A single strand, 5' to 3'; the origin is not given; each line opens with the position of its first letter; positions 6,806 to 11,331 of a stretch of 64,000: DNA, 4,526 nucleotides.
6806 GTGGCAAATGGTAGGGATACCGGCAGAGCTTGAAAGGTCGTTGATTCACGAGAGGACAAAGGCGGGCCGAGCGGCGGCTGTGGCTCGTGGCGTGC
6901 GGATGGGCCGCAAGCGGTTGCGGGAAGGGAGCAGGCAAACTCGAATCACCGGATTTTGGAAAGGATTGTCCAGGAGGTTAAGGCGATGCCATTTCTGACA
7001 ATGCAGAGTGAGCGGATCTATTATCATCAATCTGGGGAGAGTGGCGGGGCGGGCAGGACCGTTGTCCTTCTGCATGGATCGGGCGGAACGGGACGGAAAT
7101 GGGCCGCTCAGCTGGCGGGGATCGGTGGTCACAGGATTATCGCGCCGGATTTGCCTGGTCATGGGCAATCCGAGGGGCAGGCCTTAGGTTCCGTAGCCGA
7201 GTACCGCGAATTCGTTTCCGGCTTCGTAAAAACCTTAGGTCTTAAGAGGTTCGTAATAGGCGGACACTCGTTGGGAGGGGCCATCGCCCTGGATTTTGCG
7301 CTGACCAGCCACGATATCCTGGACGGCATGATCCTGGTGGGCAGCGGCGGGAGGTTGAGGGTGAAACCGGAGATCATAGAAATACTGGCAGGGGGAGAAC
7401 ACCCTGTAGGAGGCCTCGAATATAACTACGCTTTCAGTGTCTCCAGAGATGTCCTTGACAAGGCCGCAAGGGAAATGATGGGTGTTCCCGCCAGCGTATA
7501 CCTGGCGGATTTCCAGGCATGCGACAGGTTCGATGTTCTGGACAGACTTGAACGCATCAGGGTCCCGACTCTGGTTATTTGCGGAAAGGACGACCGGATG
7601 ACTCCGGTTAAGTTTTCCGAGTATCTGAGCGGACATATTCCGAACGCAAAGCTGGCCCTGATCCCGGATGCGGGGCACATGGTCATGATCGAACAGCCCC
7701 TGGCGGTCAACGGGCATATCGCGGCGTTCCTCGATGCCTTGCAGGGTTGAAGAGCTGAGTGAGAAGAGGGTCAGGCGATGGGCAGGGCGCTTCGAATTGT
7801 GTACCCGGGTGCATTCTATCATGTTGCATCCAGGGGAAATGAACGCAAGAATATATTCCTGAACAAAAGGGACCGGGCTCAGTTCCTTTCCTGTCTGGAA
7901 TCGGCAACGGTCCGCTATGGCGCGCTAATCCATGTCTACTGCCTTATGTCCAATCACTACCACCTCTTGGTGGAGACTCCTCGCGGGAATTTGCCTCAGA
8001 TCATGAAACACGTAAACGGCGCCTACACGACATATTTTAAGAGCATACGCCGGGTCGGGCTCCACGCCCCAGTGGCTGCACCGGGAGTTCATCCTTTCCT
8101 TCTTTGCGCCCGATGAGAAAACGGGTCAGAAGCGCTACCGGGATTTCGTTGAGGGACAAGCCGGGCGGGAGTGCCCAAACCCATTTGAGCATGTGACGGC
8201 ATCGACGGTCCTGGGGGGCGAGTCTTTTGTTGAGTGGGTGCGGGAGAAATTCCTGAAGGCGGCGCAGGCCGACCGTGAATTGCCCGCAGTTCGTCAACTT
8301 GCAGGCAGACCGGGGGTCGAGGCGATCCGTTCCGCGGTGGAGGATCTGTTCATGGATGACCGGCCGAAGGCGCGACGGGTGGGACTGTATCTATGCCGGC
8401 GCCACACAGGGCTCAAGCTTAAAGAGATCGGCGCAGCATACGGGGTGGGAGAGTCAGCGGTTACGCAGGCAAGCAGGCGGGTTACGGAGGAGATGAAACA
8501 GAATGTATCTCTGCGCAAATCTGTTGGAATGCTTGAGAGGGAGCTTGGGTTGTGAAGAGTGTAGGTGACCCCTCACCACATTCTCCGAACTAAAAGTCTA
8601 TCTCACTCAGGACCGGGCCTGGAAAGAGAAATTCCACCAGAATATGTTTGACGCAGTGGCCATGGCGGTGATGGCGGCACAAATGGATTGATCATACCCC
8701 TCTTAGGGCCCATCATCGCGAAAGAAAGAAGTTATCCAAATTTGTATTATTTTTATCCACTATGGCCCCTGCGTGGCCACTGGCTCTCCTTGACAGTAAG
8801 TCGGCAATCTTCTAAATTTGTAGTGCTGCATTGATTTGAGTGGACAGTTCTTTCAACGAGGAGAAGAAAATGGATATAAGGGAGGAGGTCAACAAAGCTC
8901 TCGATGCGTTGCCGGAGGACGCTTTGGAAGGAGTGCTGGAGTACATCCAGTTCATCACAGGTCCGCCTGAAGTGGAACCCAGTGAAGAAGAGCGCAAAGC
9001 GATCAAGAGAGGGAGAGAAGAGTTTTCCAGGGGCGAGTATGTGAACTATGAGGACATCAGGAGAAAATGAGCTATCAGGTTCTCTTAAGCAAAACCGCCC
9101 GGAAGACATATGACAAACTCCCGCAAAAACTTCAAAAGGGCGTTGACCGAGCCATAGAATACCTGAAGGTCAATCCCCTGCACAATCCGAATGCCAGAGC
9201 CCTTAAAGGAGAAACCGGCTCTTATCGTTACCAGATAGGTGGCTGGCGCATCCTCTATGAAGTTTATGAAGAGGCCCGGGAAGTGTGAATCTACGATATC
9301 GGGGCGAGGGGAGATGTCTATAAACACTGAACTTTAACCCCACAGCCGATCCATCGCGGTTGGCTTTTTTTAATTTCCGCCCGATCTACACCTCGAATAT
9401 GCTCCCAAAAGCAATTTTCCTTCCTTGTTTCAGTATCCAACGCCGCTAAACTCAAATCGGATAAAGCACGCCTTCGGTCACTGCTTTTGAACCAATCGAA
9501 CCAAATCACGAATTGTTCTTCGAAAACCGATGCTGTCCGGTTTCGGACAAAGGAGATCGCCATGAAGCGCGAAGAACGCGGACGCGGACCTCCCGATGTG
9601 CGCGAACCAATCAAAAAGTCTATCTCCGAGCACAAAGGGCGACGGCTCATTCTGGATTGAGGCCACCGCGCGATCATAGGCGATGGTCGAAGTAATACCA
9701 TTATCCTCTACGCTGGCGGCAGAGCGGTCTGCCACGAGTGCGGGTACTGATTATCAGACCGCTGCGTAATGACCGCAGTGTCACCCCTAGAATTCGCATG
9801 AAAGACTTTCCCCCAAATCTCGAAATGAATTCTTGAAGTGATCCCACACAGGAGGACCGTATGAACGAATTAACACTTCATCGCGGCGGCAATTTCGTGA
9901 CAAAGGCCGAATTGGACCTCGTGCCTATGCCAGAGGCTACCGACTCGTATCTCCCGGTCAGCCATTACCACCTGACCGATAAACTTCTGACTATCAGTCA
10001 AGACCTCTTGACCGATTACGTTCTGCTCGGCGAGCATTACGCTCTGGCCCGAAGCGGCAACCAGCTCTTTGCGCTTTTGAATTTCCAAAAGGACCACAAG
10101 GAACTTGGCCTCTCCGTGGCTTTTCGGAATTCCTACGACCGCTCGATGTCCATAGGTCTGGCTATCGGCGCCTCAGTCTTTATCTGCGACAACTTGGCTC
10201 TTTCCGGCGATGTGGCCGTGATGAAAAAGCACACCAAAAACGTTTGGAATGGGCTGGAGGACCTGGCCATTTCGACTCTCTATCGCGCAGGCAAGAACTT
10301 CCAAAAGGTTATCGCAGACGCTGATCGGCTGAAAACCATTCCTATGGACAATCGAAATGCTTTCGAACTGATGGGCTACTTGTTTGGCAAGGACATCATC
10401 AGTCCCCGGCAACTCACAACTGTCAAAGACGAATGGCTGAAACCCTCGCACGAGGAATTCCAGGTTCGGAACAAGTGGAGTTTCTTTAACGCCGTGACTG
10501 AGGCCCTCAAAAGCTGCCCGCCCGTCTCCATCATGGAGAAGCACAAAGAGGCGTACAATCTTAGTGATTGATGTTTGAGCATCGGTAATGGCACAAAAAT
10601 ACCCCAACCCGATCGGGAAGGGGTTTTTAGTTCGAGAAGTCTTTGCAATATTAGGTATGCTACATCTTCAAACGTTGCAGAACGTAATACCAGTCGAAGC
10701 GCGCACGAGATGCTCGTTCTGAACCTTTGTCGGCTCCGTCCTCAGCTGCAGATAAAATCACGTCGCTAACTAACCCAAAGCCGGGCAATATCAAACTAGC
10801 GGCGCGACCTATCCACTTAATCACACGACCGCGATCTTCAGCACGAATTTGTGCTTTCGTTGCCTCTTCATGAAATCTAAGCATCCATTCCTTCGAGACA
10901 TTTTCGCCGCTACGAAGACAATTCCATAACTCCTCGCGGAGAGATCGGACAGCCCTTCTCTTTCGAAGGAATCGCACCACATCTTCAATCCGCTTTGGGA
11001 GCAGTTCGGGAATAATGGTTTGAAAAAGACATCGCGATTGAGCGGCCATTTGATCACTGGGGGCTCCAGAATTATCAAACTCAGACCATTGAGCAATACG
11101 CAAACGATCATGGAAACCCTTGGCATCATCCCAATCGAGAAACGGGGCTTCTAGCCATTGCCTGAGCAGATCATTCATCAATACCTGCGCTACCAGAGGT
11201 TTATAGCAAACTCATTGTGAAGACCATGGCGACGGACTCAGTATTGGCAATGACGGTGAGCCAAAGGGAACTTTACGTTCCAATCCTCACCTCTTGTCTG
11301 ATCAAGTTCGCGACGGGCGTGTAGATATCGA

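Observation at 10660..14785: AAA+ ATPase / S8 subtilase pair (IetAS-like) with an unassigned protease N-domain and a trailing orphan gene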

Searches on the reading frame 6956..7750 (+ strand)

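Call 45: search_protein_families(library=pfam, proteins=[window:6956-7750:+], max_evalue=0.01)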
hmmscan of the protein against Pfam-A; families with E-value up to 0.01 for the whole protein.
window:6956-7750:+ (264 aa): 11 families
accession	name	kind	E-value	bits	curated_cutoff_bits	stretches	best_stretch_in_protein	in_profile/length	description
PF00561.26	Abhydrolase_1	-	2.6e-29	103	25.8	2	35-135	2-104/245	alpha/beta hydrolase fold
PF12697.13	Abhydrolase_6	-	4.7e-29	103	26.3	1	36-251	1-214/217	Alpha/beta hydrolase family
PF12146.15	Hydrolase_4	-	1.1e-17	64.6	27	1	35-247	6-238/239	Serine aminopeptidase, S33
PF12695.13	Abhydrolase_5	-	2.4e-06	27.9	27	1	95-130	55-89/164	Alpha/beta hydrolase family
PF08386.16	Abhydrolase_4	-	9.8e-05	22.9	21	1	202-260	34-92/103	TAP-like protein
PF02230.22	Abhydrolase_2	-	0.00016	22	23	0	93-128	101-136/217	Phospholipase/Carboxylesterase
PF06342.18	DUF1057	-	0.00067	19.2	21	1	23-132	25-137/297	Alpha/beta hydrolase of unknown function (DUF1057)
PF06821.19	Ser_hydrolase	-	0.00071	20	22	0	167-243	79-155/172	Serine hydrolase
PF20408.4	Abhydrolase_11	-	0.0036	17.5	27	0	96-129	75-106/193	Alpha/beta hydrolase domain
PF03959.19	FSH1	-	0.0069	16.5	21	0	198-243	156-201/211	Serine hydrolase (FSH1)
PF00975.26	Thioesterase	-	0.0098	16.6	26.4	0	35-116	2-85/226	Thioesterase domain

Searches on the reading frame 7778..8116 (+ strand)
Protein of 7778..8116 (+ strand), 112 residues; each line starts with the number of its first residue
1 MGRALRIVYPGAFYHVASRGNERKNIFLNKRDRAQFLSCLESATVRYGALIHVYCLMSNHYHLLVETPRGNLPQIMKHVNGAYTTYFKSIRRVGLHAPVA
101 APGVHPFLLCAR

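Call 5: search_protein_families(library=pfam, proteins=[window:7778-8116:+], max_evalue=0.01)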
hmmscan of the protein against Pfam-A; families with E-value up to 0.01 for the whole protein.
window:7778-8116:+ (112 aa): 1 family
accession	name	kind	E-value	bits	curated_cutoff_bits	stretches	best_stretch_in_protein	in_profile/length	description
PF01797.21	Y1_Tnp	-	5.8e-09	36.5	23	1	14-88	7-81/121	Transposase IS200 like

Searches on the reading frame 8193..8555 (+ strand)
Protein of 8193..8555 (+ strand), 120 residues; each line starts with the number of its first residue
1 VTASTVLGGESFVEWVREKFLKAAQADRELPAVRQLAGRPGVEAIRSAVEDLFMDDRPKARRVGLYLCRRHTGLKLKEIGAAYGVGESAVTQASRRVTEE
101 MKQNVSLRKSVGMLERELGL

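Call 5: search_protein_families(library=pfam, proteins=[window:8193-8555:+], max_evalue=0.01)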
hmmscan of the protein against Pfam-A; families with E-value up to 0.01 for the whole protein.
window:8193-8555:+ (120 aa): 4 families
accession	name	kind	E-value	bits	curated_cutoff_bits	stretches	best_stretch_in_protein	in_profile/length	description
PF08299.17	Bac_DnaA_C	-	9e-06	26.1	31.5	1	59-97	30-69/69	Bacterial dnaA protein helix-turn-helix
PF04545.22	Sigma70_r4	-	0.0048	16.8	24.1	1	69-101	16-48/50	Sigma-70, region 4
PF00392.27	GntR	-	0.0056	16.7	27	0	74-100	24-51/64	Bacterial regulatory proteins, gntR family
PF13384.12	HTH_23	-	0.0075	16.5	24.6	0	59-98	5-42/50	Homeodomain-like domain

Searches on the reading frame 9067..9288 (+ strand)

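Call 5: search_protein_families(library=pfam, proteins=[window:9067-9288:+], max_evalue=0.01)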
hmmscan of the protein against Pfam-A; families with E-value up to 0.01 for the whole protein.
window:9067-9288:+ (73 aa): 1 family
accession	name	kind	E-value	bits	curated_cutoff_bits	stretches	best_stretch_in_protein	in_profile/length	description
PF05016.21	ParE_toxin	-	9.2e-07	29.8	23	1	5-69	1-74/89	ParE toxin of type II toxin-antitoxin system, parDE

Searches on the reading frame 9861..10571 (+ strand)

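Call 4: search_protein_families(library=padloc, proteins=[window:9861-10571:+], max_evalue=0.01)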
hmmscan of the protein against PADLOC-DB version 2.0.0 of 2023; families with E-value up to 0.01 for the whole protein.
window:9861-10571:+ (236 aa): 0 families

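Call 5: search_protein_families(library=pfam, proteins=[window:9861-10571:+], max_evalue=0.01)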
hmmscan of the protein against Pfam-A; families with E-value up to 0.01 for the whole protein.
window:9861-10571:+ (236 aa): 1 family
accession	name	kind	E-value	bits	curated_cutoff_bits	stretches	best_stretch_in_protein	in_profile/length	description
PF06067.16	DUF932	-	9.6e-07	29.2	23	1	43-217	18-207/227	Domain of unknown function (DUF932)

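Call 6: search_protein_families(library=ncbifam, proteins=[window:9861-10571:+], max_evalue=0.01)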
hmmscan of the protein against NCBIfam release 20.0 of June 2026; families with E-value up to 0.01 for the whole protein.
window:9861-10571:+ (236 aa): 0 families

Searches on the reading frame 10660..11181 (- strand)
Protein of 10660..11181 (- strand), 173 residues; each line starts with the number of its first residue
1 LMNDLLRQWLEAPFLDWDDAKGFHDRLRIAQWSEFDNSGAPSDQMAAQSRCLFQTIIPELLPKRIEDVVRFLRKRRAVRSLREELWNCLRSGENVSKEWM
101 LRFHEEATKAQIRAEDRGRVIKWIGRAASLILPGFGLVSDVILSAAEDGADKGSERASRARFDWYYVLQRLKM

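Call 4: search_protein_families(library=padloc, proteins=[window:10660-11181:-], max_evalue=0.01)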
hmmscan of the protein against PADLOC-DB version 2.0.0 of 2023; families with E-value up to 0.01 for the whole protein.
window:10660-11181:- (173 aa): 0 families

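Call 5: search_protein_families(library=pfam, proteins=[window:10660-11181:-], max_evalue=0.01)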
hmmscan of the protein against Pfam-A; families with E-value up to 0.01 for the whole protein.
window:10660-11181:- (173 aa): 0 families

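Call 6: search_protein_families(library=ncbifam, proteins=[window:10660-11181:-], max_evalue=0.01)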
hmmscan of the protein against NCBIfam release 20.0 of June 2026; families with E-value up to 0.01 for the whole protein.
window:10660-11181:- (173 aa): 0 families

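Call 11: find_homologous_proteins(query=window:10660-11181:-, max_evalue=0.01)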
Query window:10660-11181:- (173 aa): 2 proteins with E <= 0.01 among 187 candidates.
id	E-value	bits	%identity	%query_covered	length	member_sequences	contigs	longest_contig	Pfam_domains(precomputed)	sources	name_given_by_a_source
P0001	8.4e-110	382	100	99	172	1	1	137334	-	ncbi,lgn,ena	-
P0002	1.3e-52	196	49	95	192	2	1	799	-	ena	-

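Call 13: find_encoding_contigs(protein=P0001, flank=10000, max_places=4)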
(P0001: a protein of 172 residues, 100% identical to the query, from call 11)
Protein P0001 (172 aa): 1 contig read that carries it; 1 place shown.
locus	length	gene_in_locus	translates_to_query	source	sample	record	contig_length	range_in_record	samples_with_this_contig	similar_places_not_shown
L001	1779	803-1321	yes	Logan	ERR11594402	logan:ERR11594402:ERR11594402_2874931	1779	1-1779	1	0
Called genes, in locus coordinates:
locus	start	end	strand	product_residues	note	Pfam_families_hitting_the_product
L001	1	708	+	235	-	?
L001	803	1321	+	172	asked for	-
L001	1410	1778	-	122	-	?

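Call 14: find_encoding_contigs(protein=P0002, flank=10000, max_places=4)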
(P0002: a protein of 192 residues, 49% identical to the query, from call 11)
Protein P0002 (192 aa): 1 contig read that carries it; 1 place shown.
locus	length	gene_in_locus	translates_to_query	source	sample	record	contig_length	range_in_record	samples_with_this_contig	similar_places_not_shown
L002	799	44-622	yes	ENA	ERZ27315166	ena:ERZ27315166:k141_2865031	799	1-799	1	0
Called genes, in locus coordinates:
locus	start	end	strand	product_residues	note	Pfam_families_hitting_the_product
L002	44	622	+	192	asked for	-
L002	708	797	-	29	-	?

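Call 25: find_related_loci(query=A1, collection=metagenome_contigs, flank=8000)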
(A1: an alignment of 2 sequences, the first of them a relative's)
Query A1 (172 aa) in metagenome_contigs; peptide patterns used: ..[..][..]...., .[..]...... (x = any residue, [..] = any of these).
396 stretches matched a pattern; 5 encode a relative of the query (tblastn E <= 1e-3); 5 distinct loci.
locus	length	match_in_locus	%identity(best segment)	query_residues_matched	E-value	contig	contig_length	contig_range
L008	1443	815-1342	60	1-172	5e-73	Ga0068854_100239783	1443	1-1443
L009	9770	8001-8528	51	1-172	8e-56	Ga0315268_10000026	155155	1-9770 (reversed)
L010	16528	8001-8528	51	1-172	8e-56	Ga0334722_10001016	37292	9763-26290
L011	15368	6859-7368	47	1-170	3e-47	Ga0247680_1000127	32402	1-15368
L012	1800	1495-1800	63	1-102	1e-43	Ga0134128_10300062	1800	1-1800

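Call 39: search_protein_representatives(alignment_id=A1)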
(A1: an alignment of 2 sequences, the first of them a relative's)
Query: 2 sequences, 200 profile positions. Proteins with E-value up to 0.001 (for the whole library): 78; up to 1e-10: 49; up to 1e-30: 7. The best 78 are listed.
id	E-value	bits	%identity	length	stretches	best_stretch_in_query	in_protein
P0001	4.1e-98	343.0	-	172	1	14-200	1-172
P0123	9.8e-77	273.2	-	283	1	1-200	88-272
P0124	3.4e-61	222.5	-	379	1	1-200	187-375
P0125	3.7e-60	219.1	-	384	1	2-200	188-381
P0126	2.6e-48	180.5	-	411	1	1-198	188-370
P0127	2.1e-35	138.3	-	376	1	4-197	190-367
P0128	3.7e-31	124.4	-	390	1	1-196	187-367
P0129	5.3e-29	117.4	-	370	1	3-154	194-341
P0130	5.8e-29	117.3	-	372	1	2-197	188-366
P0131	3.7e-27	111.4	-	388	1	1-199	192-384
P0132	2.9e-26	108.5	-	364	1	4-163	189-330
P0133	1.6e-25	106.0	-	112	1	81-199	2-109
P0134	2.4e-25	105.5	-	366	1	2-163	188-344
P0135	5.8e-25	104.2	-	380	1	1-197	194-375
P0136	9.5e-25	103.5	-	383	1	2-196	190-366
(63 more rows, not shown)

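Call 45: search_protein_families(library=pfam, proteins=[L008:206-1348:+, L010:4854-5978:+, L010:5900-6775:+, L010:6775-7389:+, L010:7344-8543:+], max_evalue=0.01)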
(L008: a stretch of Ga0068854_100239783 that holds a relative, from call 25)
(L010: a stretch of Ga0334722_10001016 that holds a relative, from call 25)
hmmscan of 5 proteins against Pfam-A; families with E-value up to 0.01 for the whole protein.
L008:206-1348:+ (380 aa): 0 families

L010:4854-5978:+ (374 aa): 0 families

L010:5900-6775:+ (291 aa): 4 families
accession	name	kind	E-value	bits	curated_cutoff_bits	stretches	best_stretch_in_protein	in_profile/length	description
PF12146.15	Hydrolase_4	-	2.7e-14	53.5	27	1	47-177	3-131/239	Serine aminopeptidase, S33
PF12697.13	Abhydrolase_6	-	4e-11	44.4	26.3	1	51-260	1-206/217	Alpha/beta hydrolase family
PF00561.26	Abhydrolase_1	-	2.4e-10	40.9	25.8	1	51-158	3-103/245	alpha/beta hydrolase fold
PF20434.5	BD-FAE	-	0.0014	18.6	26.8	0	209-241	179-211/215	BD-FAE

L010:6775-7389:+ (204 aa): 5 families
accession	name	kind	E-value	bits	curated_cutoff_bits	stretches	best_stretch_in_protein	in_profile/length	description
PF00132.30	Hexapep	-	2.6e-18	65.3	27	4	137-171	2-36/36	Bacterial transferase hexapeptide (six repeats)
PF25084.1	LbH_EIF2B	-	1.5e-07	31.8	54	1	68-160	8-102/105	EIF2B subunit epsilon LbH domain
PF14602.12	Hexapep_2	-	1.5e-07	31.5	27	2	139-171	4-34/34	Hexapeptide repeat of succinyl-transferase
PF25087.1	GMPPB_C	-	0.00016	21.7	39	0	37-119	8-71/110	GMPPB C-terminal domain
PF24894.1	Hexapep_GlmU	-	0.0024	18.4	23.3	0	45-74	57-85/104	GlmU-like, C-terminal hexapeptide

L010:7344-8543:+ (399 aa): 0 families

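Call 46: search_protein_families(library=padloc, proteins=[L008:206-1348:+, L010:4854-5978:+, L010:5900-6775:+, L010:6775-7389:+, L010:7344-8543:+, L011:6259-7494:+, L010:9623-10966:-], max_evalue=0.01)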
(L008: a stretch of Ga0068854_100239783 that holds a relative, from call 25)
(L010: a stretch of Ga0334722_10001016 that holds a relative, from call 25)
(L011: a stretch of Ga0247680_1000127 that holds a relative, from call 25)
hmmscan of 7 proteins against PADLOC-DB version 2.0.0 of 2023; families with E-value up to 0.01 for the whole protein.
L008:206-1348:+ (380 aa): 0 families

L010:4854-5978:+ (374 aa): 0 families

L010:5900-6775:+ (291 aa): 0 families

L010:6775-7389:+ (204 aa): 0 families

L010:7344-8543:+ (399 aa): 0 families

L011:6259-7494:+ (411 aa): 0 families

L010:9623-10966:- (447 aa): 0 families

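Call 69: list_cluster_members(proteins=[P0001, P0003])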
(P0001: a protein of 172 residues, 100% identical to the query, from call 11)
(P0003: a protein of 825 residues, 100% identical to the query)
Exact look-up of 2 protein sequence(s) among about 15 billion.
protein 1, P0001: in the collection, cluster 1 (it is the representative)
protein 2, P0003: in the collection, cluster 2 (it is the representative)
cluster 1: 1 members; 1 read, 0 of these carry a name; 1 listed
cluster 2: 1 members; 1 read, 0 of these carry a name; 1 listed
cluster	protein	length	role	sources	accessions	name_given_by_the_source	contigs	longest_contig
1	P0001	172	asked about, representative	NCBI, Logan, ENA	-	-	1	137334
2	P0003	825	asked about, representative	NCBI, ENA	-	-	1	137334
